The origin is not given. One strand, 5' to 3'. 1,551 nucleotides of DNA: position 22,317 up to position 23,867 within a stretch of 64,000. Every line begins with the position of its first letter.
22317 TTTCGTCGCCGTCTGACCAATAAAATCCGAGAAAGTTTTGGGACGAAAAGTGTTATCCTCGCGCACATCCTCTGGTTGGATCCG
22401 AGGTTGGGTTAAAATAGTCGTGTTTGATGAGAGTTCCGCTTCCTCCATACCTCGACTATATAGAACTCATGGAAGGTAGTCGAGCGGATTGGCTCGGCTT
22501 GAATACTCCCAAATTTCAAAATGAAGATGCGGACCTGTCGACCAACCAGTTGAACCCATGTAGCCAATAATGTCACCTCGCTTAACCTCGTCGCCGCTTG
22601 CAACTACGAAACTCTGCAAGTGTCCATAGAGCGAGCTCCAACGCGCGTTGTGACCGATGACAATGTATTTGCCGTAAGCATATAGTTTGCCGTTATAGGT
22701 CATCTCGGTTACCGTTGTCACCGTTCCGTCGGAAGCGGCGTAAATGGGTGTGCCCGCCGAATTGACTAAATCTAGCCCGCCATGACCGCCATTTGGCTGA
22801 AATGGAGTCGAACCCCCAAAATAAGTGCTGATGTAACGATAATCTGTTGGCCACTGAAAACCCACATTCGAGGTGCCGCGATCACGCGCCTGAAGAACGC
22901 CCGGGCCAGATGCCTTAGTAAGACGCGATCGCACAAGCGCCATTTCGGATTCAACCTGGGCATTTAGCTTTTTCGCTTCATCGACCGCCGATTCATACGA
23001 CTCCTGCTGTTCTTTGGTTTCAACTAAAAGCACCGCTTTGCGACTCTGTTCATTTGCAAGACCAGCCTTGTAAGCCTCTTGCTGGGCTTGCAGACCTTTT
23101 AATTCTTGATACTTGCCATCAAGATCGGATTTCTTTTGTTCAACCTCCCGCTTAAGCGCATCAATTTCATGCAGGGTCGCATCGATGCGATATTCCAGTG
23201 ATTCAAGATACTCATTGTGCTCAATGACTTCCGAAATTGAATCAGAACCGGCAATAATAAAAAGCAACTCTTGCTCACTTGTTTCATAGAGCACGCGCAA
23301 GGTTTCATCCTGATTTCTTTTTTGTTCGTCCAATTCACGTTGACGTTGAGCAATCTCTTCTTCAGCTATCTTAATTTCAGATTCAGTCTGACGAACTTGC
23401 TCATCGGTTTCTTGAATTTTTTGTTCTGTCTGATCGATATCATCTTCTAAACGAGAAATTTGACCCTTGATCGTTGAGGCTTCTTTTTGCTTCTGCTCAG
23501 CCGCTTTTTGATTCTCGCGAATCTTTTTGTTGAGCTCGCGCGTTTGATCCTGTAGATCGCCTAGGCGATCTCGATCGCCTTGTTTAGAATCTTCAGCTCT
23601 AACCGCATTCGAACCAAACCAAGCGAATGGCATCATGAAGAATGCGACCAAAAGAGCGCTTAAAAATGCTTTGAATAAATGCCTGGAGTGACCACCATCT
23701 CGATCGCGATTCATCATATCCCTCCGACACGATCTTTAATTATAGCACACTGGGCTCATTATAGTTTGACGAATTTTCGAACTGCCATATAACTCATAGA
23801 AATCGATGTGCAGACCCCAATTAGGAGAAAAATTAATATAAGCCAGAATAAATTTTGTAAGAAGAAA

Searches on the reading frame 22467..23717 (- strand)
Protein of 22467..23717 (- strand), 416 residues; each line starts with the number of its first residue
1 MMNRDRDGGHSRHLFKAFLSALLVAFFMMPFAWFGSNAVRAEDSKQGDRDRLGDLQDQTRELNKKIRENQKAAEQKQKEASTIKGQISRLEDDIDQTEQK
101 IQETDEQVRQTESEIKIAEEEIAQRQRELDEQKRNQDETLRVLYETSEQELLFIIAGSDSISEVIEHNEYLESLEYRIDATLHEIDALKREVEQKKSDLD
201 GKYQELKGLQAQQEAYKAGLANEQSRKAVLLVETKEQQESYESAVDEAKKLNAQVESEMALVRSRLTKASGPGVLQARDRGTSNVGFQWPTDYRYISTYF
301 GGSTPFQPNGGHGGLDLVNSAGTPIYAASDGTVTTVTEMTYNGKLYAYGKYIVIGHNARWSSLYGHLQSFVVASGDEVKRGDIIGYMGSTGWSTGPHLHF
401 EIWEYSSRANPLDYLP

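Call 59: search_protein_families(library=pfam, proteins=[window:22467-23717:-], max_evalue=0.00001)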
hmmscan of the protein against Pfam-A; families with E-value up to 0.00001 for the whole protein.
window:22467-23717:- (416 aa): 1 family
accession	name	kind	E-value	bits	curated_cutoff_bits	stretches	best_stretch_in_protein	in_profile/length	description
PF01551.29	Peptidase_M23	-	6.1e-30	103.7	28.7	1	311-411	2-96/96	Peptidase family M23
